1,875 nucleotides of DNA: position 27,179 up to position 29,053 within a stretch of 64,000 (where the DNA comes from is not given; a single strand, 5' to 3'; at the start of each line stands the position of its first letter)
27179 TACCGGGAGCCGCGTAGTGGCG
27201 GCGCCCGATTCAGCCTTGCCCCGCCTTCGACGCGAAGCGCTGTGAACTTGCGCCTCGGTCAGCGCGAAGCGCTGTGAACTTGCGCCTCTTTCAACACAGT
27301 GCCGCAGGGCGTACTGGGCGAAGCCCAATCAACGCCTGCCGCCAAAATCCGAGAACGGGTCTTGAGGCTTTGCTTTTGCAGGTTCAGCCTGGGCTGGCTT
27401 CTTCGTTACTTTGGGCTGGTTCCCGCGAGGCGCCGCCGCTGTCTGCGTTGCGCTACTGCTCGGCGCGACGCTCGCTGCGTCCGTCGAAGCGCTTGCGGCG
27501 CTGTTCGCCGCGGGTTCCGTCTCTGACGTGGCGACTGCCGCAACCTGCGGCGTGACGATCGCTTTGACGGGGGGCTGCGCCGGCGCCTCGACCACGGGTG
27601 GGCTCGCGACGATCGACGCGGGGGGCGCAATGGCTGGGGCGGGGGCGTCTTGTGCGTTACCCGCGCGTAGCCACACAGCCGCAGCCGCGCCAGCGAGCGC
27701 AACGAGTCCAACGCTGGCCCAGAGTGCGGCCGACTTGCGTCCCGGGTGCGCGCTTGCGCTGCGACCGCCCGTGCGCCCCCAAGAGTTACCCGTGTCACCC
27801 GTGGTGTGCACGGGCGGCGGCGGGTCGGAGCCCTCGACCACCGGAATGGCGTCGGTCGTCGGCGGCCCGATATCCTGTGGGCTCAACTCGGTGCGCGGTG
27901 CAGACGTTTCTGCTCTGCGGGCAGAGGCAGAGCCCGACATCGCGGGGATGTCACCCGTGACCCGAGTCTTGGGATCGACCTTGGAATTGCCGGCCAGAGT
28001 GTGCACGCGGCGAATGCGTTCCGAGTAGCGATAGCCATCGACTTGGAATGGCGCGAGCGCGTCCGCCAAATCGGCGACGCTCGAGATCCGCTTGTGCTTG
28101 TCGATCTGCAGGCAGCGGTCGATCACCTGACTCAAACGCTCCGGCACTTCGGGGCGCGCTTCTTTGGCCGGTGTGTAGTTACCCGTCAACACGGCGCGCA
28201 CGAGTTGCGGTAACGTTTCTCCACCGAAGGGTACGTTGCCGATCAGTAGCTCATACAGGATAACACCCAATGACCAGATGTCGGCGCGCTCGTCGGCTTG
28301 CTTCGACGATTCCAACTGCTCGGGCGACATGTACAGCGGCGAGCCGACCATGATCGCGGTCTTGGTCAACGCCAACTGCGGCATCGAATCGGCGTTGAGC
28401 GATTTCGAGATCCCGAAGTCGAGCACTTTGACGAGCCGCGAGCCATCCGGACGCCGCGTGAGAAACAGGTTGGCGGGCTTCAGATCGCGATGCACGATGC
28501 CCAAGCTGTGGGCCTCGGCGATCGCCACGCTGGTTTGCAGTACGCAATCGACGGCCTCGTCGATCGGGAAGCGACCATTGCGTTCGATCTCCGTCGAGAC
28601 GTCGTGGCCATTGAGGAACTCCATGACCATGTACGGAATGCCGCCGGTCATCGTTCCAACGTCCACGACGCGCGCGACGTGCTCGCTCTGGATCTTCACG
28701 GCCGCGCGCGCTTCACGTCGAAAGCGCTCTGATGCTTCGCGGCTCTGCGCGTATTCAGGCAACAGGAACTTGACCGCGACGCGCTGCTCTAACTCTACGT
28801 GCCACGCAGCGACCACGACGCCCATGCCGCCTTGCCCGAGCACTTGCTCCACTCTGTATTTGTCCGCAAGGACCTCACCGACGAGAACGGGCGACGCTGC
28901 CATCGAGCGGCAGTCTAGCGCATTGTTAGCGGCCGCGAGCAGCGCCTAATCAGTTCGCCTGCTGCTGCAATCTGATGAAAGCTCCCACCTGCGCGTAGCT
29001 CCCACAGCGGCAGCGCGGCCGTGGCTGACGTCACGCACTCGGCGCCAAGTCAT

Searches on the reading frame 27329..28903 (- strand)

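Call 45: search_protein_families(library=pfam, proteins=[window:27329-28903:-], max_evalue=0.01)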
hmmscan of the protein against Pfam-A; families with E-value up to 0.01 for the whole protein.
window:27329-28903:- (524 aa): 5 families
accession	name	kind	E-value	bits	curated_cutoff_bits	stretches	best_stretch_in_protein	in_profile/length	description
PF00069.31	Pkinase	-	1.5e-49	169.3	31.7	1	16-275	1-254/263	Protein kinase domain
PF07714.23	PK_Tyr_Ser-Thr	-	3e-32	112.4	23.1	1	18-274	3-250/258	Protein tyrosine and serine/threonine kinase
PF01636.29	APH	-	4.4e-06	27.1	23.2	0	131-164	165-195/239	Phosphotransferase enzyme family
PF03109.22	ABC1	-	3.2e-05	23.7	22.9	1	61-179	110-227/244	ABC1 atypical kinase-like domain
PF14531.12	Kinase-like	-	0.0053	16.5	25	0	128-272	158-289/289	Kinase-like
